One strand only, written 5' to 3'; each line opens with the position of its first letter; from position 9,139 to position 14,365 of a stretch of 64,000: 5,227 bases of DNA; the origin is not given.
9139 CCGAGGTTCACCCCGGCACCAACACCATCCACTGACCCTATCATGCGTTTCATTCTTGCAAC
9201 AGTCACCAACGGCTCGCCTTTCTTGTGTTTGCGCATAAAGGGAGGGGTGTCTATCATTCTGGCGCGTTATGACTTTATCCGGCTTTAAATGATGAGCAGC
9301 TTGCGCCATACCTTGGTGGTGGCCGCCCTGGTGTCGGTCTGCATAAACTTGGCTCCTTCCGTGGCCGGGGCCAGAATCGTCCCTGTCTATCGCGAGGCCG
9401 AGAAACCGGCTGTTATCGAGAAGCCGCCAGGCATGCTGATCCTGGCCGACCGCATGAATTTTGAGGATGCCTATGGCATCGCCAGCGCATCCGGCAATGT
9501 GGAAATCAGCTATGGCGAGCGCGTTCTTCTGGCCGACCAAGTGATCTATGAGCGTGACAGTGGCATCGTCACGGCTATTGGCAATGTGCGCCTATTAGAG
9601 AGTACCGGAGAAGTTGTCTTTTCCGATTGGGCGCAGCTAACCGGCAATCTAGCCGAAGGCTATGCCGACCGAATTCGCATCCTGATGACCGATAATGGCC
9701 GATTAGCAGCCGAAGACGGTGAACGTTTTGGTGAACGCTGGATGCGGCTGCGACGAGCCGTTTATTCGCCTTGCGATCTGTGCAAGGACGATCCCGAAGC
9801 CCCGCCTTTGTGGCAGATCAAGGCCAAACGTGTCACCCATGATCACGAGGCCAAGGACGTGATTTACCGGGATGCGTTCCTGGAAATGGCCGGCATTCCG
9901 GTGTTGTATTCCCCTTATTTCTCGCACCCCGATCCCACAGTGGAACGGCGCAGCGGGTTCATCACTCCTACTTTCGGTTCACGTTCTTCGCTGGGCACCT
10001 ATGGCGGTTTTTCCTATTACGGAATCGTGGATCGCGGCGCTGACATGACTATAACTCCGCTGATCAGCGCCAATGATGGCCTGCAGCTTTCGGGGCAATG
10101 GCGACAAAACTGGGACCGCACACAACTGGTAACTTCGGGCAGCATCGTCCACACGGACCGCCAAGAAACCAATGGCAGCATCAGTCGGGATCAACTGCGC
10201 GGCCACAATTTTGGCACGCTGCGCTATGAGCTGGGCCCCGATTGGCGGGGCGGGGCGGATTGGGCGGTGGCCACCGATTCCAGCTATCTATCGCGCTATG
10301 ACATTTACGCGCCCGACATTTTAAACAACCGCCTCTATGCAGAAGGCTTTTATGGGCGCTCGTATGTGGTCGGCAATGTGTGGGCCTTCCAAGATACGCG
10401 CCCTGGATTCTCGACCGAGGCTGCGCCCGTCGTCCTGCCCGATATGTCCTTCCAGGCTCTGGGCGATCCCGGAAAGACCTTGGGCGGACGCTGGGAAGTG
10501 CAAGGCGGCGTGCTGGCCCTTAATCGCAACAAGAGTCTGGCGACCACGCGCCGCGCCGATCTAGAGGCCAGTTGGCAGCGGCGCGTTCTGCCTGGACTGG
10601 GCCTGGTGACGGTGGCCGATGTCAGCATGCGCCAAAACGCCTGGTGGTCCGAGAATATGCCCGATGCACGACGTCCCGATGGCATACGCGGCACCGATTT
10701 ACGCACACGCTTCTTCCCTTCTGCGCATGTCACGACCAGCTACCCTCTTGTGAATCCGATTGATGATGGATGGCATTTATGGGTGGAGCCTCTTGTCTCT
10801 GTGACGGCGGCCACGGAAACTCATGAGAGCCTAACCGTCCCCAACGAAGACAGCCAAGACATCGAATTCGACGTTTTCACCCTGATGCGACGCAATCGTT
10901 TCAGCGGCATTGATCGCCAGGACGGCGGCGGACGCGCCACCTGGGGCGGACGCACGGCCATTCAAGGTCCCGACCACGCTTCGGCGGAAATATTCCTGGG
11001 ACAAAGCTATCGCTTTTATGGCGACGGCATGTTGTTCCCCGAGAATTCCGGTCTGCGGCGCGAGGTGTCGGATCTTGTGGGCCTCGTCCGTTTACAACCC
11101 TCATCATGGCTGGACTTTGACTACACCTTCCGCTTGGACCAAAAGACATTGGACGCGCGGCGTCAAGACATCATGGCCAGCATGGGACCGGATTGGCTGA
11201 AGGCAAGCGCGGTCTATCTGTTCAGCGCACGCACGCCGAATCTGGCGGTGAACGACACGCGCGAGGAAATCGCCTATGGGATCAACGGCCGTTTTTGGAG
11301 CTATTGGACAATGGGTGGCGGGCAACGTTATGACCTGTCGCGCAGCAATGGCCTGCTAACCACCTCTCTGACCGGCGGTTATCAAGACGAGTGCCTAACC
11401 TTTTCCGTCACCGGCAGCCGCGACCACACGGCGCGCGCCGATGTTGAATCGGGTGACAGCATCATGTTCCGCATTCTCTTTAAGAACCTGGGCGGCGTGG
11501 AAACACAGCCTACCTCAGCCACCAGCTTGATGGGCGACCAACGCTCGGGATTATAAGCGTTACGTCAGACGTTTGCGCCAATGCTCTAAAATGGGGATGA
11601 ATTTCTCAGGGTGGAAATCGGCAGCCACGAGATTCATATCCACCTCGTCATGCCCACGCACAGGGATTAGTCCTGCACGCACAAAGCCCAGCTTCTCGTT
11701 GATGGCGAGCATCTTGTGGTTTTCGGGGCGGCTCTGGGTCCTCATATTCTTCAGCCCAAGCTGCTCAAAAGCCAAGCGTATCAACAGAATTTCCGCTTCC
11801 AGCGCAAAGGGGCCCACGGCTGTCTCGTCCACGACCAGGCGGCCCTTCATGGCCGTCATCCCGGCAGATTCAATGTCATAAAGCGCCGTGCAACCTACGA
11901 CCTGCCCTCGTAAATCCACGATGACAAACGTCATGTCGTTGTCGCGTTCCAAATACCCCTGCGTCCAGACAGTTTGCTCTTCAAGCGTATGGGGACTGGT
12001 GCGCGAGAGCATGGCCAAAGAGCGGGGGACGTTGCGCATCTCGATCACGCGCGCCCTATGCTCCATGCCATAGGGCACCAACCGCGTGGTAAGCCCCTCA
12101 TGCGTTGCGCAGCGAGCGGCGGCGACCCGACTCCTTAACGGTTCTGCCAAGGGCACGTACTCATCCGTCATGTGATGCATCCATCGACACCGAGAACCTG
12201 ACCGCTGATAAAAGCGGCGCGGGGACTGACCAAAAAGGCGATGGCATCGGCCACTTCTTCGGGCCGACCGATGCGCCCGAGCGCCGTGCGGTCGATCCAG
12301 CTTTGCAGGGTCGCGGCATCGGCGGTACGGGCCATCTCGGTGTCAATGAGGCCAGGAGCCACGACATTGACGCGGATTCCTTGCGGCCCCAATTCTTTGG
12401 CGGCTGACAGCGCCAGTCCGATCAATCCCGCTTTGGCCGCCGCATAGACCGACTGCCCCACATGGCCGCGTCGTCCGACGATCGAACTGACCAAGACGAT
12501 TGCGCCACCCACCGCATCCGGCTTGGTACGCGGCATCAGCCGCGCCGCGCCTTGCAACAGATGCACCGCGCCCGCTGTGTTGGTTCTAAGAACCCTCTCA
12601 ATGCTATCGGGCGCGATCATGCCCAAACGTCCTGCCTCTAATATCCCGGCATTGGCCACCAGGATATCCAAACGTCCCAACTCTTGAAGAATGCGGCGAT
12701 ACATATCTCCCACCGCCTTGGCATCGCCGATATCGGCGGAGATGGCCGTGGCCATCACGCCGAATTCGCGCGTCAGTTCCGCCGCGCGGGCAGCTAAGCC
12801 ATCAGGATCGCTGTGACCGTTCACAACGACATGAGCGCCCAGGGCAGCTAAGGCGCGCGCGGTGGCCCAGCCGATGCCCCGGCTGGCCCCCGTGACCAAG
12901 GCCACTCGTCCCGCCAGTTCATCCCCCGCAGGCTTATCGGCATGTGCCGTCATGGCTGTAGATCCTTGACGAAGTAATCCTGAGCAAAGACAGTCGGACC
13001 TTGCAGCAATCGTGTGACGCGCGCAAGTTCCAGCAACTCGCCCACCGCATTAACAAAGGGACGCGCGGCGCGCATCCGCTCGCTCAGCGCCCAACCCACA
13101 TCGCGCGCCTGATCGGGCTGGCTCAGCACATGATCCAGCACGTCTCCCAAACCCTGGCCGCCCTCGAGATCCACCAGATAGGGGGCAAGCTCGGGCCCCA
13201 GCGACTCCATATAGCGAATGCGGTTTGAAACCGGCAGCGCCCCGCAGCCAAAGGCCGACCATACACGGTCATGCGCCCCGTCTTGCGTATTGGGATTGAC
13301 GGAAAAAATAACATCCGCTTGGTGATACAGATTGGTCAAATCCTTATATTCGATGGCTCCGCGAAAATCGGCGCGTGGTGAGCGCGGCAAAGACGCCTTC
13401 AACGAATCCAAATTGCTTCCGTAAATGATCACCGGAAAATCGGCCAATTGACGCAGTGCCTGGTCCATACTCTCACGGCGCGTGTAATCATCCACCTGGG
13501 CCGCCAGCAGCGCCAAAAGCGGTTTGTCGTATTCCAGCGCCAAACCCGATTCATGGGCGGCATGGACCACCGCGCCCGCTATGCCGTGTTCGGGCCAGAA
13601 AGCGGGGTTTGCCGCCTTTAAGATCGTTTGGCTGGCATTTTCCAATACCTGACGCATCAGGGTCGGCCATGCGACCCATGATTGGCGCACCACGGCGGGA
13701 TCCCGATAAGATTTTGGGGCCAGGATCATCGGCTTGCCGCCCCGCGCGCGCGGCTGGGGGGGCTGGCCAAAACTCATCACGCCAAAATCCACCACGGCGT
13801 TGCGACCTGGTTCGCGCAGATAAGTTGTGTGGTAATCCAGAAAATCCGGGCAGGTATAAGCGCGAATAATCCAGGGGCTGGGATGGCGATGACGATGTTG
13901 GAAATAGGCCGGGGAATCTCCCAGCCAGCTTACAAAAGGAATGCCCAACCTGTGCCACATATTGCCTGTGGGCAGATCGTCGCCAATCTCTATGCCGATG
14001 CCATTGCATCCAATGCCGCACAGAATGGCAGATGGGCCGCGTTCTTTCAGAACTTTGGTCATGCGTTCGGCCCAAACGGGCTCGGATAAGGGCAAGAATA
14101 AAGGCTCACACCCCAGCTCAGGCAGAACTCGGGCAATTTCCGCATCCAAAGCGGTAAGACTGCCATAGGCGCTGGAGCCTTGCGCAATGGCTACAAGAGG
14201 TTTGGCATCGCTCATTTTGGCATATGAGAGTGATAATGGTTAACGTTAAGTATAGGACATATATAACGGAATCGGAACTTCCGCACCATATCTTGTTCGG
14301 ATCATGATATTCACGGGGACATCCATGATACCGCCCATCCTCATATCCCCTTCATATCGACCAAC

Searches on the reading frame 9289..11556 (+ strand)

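Call 41: search_protein_families(library=pfam, proteins=[window:9289-11556:+], max_evalue=0.0001)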
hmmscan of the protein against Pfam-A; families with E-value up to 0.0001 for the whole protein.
window:9289-11556:+ (755 aa): 2 families
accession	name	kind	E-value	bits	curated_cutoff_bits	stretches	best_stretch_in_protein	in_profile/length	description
PF04453.20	LptD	-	5.9e-40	138.2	22.4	1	314-661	13-372/384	LPS transport system D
PF03968.19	LptD_N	-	1.8e-06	28.6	20.4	1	51-131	2-78/113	LptA/(LptD N-terminal domain) LPS transport protein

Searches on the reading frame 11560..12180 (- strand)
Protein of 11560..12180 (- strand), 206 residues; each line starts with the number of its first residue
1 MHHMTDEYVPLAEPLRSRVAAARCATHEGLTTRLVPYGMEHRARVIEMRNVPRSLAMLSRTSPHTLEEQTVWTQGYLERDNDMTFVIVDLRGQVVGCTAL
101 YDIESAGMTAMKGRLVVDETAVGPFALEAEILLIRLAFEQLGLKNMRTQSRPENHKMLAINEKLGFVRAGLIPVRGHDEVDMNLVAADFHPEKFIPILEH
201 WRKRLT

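Call 41: search_protein_families(library=pfam, proteins=[window:11560-12180:-], max_evalue=0.0001)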
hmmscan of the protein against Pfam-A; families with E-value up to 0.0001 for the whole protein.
window:11560-12180:- (206 aa): 1 family
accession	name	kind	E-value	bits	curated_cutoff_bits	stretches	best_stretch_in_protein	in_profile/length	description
PF13302.13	Acetyltransf_3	-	3e-10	41.4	25.4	1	34-167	4-138/138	Acetyltransferase (GNAT) domain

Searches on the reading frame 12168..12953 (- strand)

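Call 41: search_protein_families(library=pfam, proteins=[window:12168-12953:-], max_evalue=0.0001)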
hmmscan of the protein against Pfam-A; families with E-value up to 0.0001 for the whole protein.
window:12168-12953:- (261 aa): 4 families
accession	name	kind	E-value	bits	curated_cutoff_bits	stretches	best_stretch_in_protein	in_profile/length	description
PF13561.12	adh_short_C2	-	4.7e-60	203.5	27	1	22-258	1-233/236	Enoyl-(Acyl carrier protein) reductase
PF00106.31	adh_short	-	1e-51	175.7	26.6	1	16-212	1-191/195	short chain dehydrogenase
PF08659.16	KR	-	7.1e-16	59.1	22.6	1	18-183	3-162/180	KR domain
PF23441.1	SDR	-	1.2e-06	28.6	27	1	12-259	4-254/258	SDR-like rossmann domain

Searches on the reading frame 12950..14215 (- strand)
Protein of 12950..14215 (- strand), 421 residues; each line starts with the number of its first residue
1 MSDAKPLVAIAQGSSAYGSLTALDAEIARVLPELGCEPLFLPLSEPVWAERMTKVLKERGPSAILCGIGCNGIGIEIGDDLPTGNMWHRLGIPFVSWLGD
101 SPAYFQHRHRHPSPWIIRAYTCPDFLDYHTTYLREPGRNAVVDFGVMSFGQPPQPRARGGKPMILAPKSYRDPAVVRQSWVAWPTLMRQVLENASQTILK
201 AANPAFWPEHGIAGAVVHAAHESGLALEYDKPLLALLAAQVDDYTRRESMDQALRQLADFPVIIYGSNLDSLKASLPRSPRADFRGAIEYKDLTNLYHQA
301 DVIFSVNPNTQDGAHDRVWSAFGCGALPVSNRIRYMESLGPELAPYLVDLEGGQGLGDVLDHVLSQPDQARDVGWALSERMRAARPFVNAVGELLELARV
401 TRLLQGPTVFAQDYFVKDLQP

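Call 42: search_protein_families(library=pfam, proteins=[window:12950-14215:-], max_evalue=0.0001)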
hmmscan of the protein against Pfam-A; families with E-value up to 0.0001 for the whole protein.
window:12950-14215:- (421 aa): 1 family
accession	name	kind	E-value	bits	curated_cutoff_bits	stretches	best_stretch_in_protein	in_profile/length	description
PF13524.12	Glyco_trans_1_2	-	2.7e-08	34.3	25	1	248-384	3-132/144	Glycosyl transferase-like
